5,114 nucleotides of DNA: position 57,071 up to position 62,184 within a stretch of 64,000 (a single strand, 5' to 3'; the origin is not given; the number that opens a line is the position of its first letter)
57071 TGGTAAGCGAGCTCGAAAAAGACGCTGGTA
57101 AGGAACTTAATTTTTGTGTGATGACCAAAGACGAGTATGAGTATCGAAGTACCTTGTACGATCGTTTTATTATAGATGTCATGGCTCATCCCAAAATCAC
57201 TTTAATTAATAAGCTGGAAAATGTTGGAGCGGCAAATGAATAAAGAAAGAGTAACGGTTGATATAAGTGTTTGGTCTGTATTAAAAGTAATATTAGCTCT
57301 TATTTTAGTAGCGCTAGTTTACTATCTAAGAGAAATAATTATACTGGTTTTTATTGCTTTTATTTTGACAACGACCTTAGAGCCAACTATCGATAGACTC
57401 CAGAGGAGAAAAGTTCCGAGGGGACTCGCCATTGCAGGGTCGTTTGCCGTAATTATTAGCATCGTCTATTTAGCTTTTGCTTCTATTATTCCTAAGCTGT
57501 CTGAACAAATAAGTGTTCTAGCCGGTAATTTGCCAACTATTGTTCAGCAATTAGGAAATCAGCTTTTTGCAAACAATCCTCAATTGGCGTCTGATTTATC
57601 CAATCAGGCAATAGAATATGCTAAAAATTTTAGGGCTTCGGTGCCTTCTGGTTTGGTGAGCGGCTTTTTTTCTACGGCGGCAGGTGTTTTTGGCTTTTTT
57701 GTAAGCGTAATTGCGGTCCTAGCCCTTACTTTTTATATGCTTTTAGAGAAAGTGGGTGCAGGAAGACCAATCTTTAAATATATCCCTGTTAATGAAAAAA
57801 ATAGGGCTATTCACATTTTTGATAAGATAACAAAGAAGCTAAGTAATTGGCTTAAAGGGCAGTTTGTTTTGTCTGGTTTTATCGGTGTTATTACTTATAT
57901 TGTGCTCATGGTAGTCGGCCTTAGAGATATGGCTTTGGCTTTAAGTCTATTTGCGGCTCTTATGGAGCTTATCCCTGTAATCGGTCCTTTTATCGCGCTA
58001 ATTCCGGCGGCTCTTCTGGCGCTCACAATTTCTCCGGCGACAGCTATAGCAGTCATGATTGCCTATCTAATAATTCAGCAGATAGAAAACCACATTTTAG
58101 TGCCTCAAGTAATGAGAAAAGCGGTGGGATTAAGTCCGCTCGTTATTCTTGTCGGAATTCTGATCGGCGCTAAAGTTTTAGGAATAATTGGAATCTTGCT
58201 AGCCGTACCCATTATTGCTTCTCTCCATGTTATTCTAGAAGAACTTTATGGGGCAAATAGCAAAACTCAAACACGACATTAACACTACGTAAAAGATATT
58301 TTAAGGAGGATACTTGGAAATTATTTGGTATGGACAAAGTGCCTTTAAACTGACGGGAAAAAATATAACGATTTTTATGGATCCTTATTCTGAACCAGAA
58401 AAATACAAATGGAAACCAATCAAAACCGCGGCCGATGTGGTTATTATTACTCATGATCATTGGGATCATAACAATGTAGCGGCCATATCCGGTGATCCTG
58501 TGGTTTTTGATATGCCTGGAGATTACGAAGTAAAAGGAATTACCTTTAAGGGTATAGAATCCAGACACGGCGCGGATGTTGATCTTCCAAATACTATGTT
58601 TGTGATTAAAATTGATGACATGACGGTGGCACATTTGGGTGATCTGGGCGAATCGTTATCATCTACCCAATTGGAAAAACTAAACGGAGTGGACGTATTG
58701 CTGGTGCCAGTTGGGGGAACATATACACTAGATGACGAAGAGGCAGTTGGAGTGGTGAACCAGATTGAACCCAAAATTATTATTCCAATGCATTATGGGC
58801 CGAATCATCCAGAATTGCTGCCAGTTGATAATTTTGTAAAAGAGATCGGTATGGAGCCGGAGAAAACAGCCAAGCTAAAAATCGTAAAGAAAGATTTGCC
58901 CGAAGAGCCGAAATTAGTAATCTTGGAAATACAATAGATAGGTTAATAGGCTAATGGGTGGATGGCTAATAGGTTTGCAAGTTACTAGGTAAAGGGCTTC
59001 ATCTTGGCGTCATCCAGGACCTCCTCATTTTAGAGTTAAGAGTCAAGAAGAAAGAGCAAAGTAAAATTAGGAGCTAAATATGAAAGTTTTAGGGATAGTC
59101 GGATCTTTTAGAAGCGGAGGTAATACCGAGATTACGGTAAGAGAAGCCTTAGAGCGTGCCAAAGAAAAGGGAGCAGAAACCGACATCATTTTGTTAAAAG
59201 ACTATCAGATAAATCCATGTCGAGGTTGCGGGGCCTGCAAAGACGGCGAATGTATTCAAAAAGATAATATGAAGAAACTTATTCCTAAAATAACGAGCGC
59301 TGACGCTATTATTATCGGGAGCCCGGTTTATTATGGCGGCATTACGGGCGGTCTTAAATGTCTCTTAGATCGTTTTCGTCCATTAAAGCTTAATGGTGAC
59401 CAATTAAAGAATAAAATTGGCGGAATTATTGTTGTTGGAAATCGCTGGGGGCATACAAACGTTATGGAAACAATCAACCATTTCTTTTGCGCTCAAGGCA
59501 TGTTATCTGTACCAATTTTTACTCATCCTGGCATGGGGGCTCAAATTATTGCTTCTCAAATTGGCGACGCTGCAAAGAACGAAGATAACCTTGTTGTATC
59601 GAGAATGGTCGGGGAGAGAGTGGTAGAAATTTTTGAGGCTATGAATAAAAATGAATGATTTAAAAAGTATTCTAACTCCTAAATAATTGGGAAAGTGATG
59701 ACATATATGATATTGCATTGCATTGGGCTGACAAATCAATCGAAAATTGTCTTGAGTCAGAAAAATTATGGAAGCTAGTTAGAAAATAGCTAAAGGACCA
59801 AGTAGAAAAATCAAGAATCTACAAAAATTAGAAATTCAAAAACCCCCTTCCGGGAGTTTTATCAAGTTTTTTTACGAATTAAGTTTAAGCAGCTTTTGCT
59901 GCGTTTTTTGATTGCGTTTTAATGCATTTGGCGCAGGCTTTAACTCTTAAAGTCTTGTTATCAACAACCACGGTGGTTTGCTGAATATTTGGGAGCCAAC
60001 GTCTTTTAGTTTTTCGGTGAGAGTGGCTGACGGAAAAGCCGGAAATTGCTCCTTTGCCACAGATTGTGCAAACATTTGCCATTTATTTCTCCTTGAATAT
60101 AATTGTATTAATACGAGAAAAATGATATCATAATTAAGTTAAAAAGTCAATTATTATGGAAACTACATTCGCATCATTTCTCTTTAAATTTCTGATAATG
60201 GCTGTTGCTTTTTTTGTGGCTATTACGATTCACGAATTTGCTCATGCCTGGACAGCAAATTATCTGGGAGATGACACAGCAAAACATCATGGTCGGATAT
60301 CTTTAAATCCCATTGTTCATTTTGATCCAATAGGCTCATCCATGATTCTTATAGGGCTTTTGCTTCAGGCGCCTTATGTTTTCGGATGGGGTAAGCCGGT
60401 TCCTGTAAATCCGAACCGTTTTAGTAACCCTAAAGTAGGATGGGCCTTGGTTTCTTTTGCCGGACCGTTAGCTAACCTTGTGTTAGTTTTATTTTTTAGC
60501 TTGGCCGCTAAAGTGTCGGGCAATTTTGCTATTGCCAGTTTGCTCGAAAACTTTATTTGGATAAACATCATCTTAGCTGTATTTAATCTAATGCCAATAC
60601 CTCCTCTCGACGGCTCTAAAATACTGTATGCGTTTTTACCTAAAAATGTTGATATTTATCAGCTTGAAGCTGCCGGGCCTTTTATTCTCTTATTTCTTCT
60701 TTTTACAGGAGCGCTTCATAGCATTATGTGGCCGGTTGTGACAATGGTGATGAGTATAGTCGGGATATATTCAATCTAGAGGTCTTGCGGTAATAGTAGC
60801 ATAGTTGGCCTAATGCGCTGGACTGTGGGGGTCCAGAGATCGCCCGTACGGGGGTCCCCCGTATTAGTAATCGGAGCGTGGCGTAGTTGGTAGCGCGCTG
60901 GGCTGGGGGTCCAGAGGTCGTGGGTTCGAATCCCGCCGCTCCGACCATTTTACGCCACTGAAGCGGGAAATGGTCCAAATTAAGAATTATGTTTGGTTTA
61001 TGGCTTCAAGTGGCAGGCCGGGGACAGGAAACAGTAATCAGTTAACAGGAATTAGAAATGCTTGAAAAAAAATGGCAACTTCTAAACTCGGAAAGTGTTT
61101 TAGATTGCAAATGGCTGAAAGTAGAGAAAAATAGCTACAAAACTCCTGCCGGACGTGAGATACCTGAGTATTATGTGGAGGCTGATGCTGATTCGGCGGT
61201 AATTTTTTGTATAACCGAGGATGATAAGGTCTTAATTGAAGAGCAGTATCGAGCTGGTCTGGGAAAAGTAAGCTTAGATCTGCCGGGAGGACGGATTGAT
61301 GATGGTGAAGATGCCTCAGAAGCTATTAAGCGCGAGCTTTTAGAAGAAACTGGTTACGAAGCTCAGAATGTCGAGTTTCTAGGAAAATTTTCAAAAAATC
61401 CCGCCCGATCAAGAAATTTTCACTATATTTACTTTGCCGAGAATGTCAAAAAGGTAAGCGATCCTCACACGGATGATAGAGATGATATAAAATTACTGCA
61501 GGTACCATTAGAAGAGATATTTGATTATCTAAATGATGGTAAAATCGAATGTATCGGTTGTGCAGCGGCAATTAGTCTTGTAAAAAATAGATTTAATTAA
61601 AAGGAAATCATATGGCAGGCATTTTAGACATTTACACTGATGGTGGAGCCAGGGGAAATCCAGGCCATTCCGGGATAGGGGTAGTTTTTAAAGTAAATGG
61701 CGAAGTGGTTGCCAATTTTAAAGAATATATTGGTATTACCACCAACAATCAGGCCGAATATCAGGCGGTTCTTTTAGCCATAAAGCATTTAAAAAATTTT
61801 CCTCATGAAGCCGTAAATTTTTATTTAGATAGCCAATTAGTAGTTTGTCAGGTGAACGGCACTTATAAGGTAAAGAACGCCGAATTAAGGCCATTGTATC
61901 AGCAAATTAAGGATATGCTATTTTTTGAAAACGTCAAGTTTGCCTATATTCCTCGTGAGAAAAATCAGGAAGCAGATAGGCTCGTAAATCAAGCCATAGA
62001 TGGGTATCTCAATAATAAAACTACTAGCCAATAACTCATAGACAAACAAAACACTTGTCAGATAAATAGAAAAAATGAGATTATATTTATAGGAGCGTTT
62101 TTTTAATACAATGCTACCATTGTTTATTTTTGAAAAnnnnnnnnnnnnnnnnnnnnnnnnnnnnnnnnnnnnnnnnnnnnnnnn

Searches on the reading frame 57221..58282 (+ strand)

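Call 57: search_protein_families(library=pfam, proteins=[window:57221-58282:+], max_evalue=0.00001)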
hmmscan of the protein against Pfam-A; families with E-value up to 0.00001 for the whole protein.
window:57221-58282:+ (353 aa): 1 family
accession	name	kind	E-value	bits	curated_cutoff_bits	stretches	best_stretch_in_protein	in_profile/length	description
PF01594.21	AI-2E_transport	-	1.4e-63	215.5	34.3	1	23-342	5-326/327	AI-2E family transporter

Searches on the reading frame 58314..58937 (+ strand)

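Call 57: search_protein_families(library=pfam, proteins=[window:58314-58937:+], max_evalue=0.00001)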
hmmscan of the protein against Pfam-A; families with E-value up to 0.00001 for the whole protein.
window:58314-58937:+ (207 aa): 2 families
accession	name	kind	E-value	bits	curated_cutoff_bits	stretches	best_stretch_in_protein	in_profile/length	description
PF13483.12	Lactamase_B_3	-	6.7e-46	156.6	24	1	2-160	1-160/160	Beta-lactamase superfamily domain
PF12706.13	Lactamase_B_2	-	2.1e-12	47.5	27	1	70-161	95-200/200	Beta-lactamase superfamily domain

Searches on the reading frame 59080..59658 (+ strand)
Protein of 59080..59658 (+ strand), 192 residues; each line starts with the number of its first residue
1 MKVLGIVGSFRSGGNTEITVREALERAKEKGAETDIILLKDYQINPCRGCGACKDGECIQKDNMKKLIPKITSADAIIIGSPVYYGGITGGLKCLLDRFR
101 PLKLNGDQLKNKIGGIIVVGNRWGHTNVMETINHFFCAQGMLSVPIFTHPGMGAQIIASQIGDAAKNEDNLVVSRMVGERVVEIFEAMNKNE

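Call 57: search_protein_families(library=pfam, proteins=[window:59080-59658:+], max_evalue=0.00001)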
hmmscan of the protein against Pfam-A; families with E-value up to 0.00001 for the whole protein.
window:59080-59658:+ (192 aa): 2 families
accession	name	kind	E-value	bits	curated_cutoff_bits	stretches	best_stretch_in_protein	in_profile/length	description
PF03358.20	FMN_red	-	3.9e-34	117.9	24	1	1-145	1-141/152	NADPH-dependent FMN reductase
PF02525.22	Flavodoxin_2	-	7e-07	29.6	27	1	1-105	1-110/198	Flavodoxin-like fold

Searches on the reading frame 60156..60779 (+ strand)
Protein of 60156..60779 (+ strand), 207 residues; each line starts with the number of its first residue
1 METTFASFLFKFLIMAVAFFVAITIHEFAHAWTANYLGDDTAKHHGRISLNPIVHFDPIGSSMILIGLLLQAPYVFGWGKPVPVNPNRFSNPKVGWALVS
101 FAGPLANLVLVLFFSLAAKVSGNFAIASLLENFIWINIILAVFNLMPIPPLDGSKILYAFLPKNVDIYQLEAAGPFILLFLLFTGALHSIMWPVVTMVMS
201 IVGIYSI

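Call 57: search_protein_families(library=pfam, proteins=[window:60156-60779:+], max_evalue=0.00001)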
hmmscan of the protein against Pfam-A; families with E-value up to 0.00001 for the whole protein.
window:60156-60779:+ (207 aa): 1 family
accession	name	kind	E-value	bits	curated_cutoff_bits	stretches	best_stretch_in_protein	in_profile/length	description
PF02163.28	Peptidase_M50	-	7.2e-12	45.6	27.2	1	126-162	159-195/221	Peptidase family M50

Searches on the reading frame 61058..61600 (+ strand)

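Call 57: search_protein_families(library=pfam, proteins=[window:61058-61600:+], max_evalue=0.00001)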
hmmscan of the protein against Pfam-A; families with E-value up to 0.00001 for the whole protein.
window:61058-61600:+ (180 aa): 1 family
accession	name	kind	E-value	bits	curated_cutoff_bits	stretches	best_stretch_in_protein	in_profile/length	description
PF00293.34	NUDIX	-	1.4e-18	67.6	21.1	1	46-155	5-120/134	NUDIX domain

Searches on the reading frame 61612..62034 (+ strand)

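Call 57: search_protein_families(library=pfam, proteins=[window:61612-62034:+], max_evalue=0.00001)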
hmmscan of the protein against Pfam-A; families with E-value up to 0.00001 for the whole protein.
window:61612-62034:+ (140 aa): 2 families
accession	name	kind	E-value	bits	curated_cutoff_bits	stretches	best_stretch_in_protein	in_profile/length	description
PF13456.12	RVT_3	-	3.5e-19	69.4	21.6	1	9-128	2-123/123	Reverse transcriptase-like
PF00075.30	RNase_H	-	5.2e-15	56.3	25.8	1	7-129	6-140/141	RNase H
